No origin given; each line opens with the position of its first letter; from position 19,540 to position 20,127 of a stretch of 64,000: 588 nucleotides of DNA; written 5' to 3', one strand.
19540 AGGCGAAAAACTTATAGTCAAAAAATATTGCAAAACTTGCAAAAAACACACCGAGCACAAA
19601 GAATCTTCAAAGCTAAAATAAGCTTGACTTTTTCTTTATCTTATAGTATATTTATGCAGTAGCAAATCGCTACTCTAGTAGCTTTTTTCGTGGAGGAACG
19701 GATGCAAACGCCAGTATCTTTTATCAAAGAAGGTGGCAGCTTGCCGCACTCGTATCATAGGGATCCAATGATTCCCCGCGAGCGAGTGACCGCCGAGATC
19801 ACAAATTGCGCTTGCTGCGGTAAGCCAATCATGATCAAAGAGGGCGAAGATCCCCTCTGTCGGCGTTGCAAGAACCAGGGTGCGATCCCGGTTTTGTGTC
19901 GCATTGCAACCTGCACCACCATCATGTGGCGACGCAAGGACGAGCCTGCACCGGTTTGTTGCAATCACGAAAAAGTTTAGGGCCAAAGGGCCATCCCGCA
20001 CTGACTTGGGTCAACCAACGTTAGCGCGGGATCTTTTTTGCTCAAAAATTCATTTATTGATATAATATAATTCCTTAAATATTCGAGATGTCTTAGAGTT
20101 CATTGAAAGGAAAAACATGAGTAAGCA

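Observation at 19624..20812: Three paralogous small Cys-rich (zinc-ribbon-like) genes, each a separate transcription unit, inserted between rpmG and tRNA-Trp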

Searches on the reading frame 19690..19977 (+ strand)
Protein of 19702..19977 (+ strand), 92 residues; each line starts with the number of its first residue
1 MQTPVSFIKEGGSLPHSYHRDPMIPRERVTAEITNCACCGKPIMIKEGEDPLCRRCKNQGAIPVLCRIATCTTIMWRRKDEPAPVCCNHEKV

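Call 7: search_protein_families(library=pfam, proteins=[window:19702-19977:+], max_evalue=10)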
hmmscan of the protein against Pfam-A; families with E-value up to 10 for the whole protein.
window:19702-19977:+ (92 aa): 0 families

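Call 11: list_cluster_members(proteins=[window:19702-19977:+, window:19690-19977:+, window:20117-20398:+, window:20522-20749:+, window:20534-20749:+, window:19430-19618:+, window:20991-21944:+])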
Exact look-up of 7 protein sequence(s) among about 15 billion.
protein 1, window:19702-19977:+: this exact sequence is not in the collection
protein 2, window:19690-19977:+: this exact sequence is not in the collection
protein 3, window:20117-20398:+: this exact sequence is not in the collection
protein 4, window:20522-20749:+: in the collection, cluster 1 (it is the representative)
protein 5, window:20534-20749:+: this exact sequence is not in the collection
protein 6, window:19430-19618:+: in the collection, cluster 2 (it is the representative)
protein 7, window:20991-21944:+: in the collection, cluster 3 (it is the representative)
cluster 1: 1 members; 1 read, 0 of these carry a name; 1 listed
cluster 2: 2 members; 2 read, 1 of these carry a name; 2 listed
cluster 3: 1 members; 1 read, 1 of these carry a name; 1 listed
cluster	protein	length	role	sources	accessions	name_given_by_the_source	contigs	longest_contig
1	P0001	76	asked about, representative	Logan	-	-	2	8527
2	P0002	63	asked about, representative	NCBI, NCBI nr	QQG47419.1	MAG: 50S ribosomal protein L33 [Candidatus Woesebacteria bacterium]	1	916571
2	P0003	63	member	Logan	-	-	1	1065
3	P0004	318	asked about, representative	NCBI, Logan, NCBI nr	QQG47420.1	MAG: sodium:calcium antiporter [Candidatus Woesebacteria bacterium]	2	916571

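Call 12: find_homologous_proteins(query=window:19702-19977:+, max_evalue=1)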
Query window:19702-19977:+: no candidate shares three 5-residue words with the query. No homologue found.

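Call 14: find_encoding_contigs(protein=P0001, flank=10000, max_places=10)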
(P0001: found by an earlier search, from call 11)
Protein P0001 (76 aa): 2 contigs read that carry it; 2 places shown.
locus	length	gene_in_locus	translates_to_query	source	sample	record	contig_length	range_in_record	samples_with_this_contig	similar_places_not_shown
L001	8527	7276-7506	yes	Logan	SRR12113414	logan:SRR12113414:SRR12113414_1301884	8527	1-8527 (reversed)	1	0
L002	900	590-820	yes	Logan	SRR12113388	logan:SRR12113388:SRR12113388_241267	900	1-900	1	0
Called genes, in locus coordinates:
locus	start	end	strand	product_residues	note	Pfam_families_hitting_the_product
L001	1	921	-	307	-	?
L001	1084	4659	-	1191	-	PF00404:Dockerin_1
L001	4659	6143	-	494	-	PF22842:Pel9A-like_beta_helix, PF14592:Chondroitinas_B (faint), PF00404:Dockerin_1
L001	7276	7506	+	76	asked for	-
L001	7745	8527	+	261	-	?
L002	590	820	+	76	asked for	-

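Call 15: find_encoding_contigs(protein=P0003, flank=10000, max_places=10)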
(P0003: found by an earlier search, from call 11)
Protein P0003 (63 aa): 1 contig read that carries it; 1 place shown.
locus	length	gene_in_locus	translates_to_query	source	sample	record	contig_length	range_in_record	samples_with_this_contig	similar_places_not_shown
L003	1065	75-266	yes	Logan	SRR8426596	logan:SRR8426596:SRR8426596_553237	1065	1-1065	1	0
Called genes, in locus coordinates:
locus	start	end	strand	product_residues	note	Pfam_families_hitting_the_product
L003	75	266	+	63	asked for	PF00471:Ribosomal_L33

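Call 30: search_protein_families(library=phrogs, proteins=[window:19702-19977:+, L003:348-509:+, L003:660-956:+], max_evalue=1)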
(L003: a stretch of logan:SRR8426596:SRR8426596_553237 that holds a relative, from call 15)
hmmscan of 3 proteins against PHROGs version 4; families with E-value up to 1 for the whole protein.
window:19702-19977:+ (92 aa): 0 families

L003:348-509:+ (54 aa): 2 families
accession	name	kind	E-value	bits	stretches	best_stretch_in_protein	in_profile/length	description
phrog_11872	-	unknown function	0.074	14.4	1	13-44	52-83/97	-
phrog_24566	-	unknown function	0.2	12.9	1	4-45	4-43/95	-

L003:660-956:+ (99 aa): 11 families
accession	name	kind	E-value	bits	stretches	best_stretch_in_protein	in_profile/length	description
phrog_6903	-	unknown function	0.0015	20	1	59-92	34-66/83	-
phrog_6417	-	other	0.0019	19.1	1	63-90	7-35/68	translational regulator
phrog_38606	-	unknown function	0.013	17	1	63-93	34-64/72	-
phrog_5602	-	unknown function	0.019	15.6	1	66-96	21-56/60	-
phrog_6422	-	moron, auxiliary metabolic gene and host takeover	0.024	16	1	62-93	6-41/120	Lar-like restriction alleviation protein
phrog_4875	-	unknown function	0.041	15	1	61-95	10-43/77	-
phrog_9825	-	unknown function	0.059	14.1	1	66-92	15-41/56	-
phrog_13335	-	unknown function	0.097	13.9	1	56-96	50-88/99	-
phrog_888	-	unknown function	0.18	12.5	1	64-94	8-41/271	-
phrog_37391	-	unknown function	0.22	12.7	1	39-60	33-53/65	-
phrog_27876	-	unknown function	0.31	12.3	1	66-91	2-27/48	-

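Call 31: search_protein_families(library=padloc, proteins=[window:19702-19977:+, L003:348-509:+, L003:660-956:+], max_evalue=1)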
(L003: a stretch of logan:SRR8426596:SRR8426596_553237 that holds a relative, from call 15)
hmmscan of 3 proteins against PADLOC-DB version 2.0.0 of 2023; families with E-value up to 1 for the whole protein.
window:19702-19977:+ (92 aa): 0 families

L003:348-509:+ (54 aa): 1 family
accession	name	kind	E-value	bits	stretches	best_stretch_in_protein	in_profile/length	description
PDLC03582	REase_II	-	0.03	11.3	1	8-51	123-166/521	Type II restriction enzyme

L003:660-956:+ (99 aa): 0 families

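Call 35: search_dna_similar(query=window:19702-19977:+, collection=phages, mode=protein, max_evalue=1)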
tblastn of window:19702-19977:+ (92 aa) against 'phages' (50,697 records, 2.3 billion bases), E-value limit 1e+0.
Records with a match: 2; places in all: 2; records where one place covers at least 80% of the query: 2.
Best place of each record, by identity: <60% 2.
By first word of the organism name: Microbacterium 2.
By host as written in the record: Microbacterium oxydans 2.
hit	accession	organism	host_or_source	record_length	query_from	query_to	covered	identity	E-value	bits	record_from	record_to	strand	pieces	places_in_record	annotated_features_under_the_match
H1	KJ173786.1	Microbacterium phage vB_MoxS-ISF9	Microbacterium oxydans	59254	4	86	90%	33.3%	3e-1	35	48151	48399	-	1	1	hypothetical protein | putative helicase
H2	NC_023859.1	Microbacterium phage vB_MoxS-ISF9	Microbacterium oxydans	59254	4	86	90%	33.3%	3e-1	35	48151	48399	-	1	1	hypothetical protein | putative helicase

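Call 48: predict_structure(protein=window:19702-19977:+)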
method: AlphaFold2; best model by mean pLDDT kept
length: 92 residues; sequences in the alignment: 1
mean_pLDDT: 59.9   pTM: 0.40
mean pLDDT of the five models: 59.9, 50.4, 45.6, 44.6, 40.3
residues with pLDDT >= 90: 0; 70-90: 27; 50-70: 45; < 50: 20
segments of 3 or more residues with pLDDT < 50: 1-6, 10-16, 88-92
pLDDT, mean of each block of 10 residues (from residue 1): 45 45 56 76 79 76 57 57 53 40
secondary structure, 60 per line:
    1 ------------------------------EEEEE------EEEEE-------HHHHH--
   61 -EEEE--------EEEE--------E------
elements in order: E31-35 E42-46 H54-58 E62-65 E74-77

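Call 54: fold_search(model_id=the predicted structure, library=pdb)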
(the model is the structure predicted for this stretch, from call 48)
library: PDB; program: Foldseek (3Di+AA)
matches with E <= 10: 40; with E <= 0.001: 0
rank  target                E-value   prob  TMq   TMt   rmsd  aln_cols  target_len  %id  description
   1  5gha_A                1.5e+00  0.15  0.22  0.08   4.9        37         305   24  Sulfur Transferase TtuA in complex with Sulfur Carrier TtuB (released 2017-05-03)
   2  9e71_BY               2.0e+00  0.06  0.22  0.28  11.7        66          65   18  Cryo-EM structure of the Pyrobaculum calidifontis 70S ribosome (released 2024-11-20)
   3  6tmf_W                2.2e+00  0.08  0.25  0.35   3.9        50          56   24  Structure of an archaeal ABCE1-bound ribosomal post-splitting complex (released 2020-02-12)
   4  6sw9_C                2.3e+00  0.06  0.25  0.33   4.9        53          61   21  IC2A model of cryo-EM structure of a full archaeal ribosomal translation initiation complex devoid of aIF1 in P. abyss (released 2020-02-19)
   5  8brm_Se               2.3e+00  0.02  0.13  0.15  11.4        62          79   13  Giardia ribosome in POST-T state, no E-site tRNA (A6) (released 2023-03-15)
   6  6u3v_B                2.5e+00  0.04  0.22  0.08  15.2        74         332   18  Crystal structure of human alpha/epsilon-COP of the COPI vesicular coat bound to alpha-COP STM1 (released 2019-11-13)
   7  9mu9_L                2.9e+00  0.04  0.20  0.35  14.1        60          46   17  Structure of a native Drosophila melanogaster Nucleosome Elongation Complex (Pol II EC-nucleosome). Composite map (released 2025-02-19)
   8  5gha_C                3.1e+00  0.08  0.20  0.07   5.4        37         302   22  Sulfur Transferase TtuA in complex with Sulfur Carrier TtuB (released 2017-05-03)
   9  4wa6_E                3.4e+00  0.03  0.12  0.12  12.7        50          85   18  Structure of yeast SAGA DUBm with Sgf73 N59D mutant at 2.36 angstroms resolution (released 2015-03-04)
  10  2vpd_C                3.6e+00  0.02  0.17  0.20  15.0        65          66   20  Decoding of methylated histone H3 tail by the Pygo-BCL9 Wnt signaling complex (released 2008-06-17)
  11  6skf_Ax               3.9e+00  0.03  0.21  0.30  10.8        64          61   17  Cryo-EM Structure of T. kodakarensis 70S ribosome (released 2020-07-29)
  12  8q67_A                3.9e+00  0.03  0.17  0.04   8.4        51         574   16  Crystal structure of a homohexameric MCM from M. acidophilum (released 2025-03-12)
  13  9bct_P                4.2e+00  0.02  0.17  0.30  12.2        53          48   17  Cryo-EM structure of Thermococcus kodakarensis FttA-dependent transcription pre-termination complex containing 44 nt R (released 2024-07-31)
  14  2dlo_MODEL_1_A        4.5e+00  0.05  0.13  0.14  19.2        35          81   26  Solution structure of the second LIM domain of human Thyroid receptor-interacting protein 6 (released 2006-10-20)
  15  2xoc_A                4.5e+00  0.01  0.17  0.09  15.2        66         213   21  C-terminal cysteine-rich domain of human CHFR bound to mADPr (released 2010-09-29)
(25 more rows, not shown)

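Call 67: search_protein_families(library=ncbifam, proteins=[window:19702-19977:+, L003:348-509:+, L003:660-956:+], max_evalue=1)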
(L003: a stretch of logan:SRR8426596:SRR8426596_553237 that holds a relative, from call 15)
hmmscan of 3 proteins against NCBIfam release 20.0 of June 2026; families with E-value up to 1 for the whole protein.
window:19702-19977:+ (92 aa): 0 families

L003:348-509:+ (54 aa): 0 families

L003:660-956:+ (99 aa): 7 families
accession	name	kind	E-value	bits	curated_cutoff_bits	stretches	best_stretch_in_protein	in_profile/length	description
NF011683.0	PRK15103.1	equivalog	0.011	14.8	562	1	33-96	188-249/421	membrane integrity-associated transporter subunit PqiA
TIGR00373.1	TIGR00373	equivalog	0.017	14.7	149.5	1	65-91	111-137/162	transcription factor E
NF004910.0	PRK06266.1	equivalog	0.027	13.6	180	1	65-91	126-152/185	transcription initiation factor E subunit alpha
TIGR00375.1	TIGR00375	hypoth_equivalog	0.032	13.6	326.6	1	57-91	235-267/374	TIGR00375 family protein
TIGR04104.1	cxxc_20_cxxc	subfamily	0.042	14.2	45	1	64-95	1-38/93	TIGR04104 family putative zinc finger protein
TIGR02605.1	CxxC_CxxC_SSSS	subfamily_domain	0.055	13.6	31.3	1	65-95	7-39/52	FmdB family zinc ribbon protein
TIGR00155.1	pqiA_fam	subfamily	0.16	11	260.35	1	64-95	216-243/403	PqiA/YebS family transporter subunit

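Call 68: search_protein_families(library=pfam, proteins=[L003:348-509:+, L003:660-956:+], max_evalue=1)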
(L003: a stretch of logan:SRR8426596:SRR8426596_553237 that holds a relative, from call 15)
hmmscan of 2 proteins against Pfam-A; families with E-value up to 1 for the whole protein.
L003:348-509:+ (54 aa): 0 families

L003:660-956:+ (99 aa): 14 families
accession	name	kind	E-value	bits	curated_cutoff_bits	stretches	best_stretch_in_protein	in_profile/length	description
PF10122.14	Zn_ribbon_Com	-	0.012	15.5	22.9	1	65-90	6-32/52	Mu-like prophage protein Com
PF14446.12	Prok-RING_1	-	0.013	15.9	29.1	1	62-90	3-28/54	Prokaryotic RING finger family 1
PF14471.11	DUF4428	-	0.05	13.9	27.8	1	66-96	2-34/51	Domain of unknown function (DUF4428)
PF18439.7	zf_UBZ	-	0.066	13.3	25.6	0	81-90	1-10/32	Ubiquitin-Binding Zinc Finger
PF01155.25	HypA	-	0.079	13.4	28.9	1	62-92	69-96/112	Hydrogenase/urease nickel incorporation, metallochaperone, hypA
PF08646.16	Rep_fac-A_C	-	0.085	13.1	28.5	1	64-93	19-48/146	Replication factor-A C terminal domain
PF00301.25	Rubredoxin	-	0.089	13.3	23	1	78-91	30-43/47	Rubredoxin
PF14577.11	SEO_C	-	0.13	12.1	26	1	33-91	162-221/232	Sieve element occlusion C-terminus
PF23145.1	Zf_2nd_IFT121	-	0.15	12.2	25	1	80-94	14-28/45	IFT121, second zinc finger domain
PF08271.17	Zn_Ribbon_TF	-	0.15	12.1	29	1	66-88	3-25/43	TFIIB zinc-binding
PF19134.6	DUF5817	-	0.17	12.3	31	1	66-92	6-31/57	Domain of unknown function (DUF5817)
PF13913.12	zf-C2HC_2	-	0.19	11.9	27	1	64-75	3-14/25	zinc-finger of a C2HC-type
PF13717.11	Zn_ribbon_4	-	0.36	11.2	30.3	0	85-91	5-11/36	zinc-ribbon domain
PF14369.11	Zn_ribbon_19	-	0.73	10.5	30.8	0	62-74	22-32/35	zinc-ribbon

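Call 84: search_solved_structures(query=window:19702-19977:+, max_evalue=10)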
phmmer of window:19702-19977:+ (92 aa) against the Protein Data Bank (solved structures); distinct sequences matched with E-value up to 10: 3.
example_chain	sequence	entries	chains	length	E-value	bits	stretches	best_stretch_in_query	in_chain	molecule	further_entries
9eho_WW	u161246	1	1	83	0.26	14.7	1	26-62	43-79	40S ribosomal protein S21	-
2m9w_A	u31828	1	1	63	0.64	13.5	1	67-86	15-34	Transcription factor GATA-4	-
1ixl_A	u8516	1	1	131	0.9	13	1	23-49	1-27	hypothetical protein PH1136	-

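Call 87: find_related_loci(query=window:19702-19977:+, collection=viral_contigs)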
Query window:19702-19977:+ (92 aa) in viral_contigs; peptide patterns used: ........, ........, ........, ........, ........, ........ (x = any residue, [..] = any of these).
15 stretches matched a pattern, but none encodes a relative of the query by tblastn (E <= 1e-3).
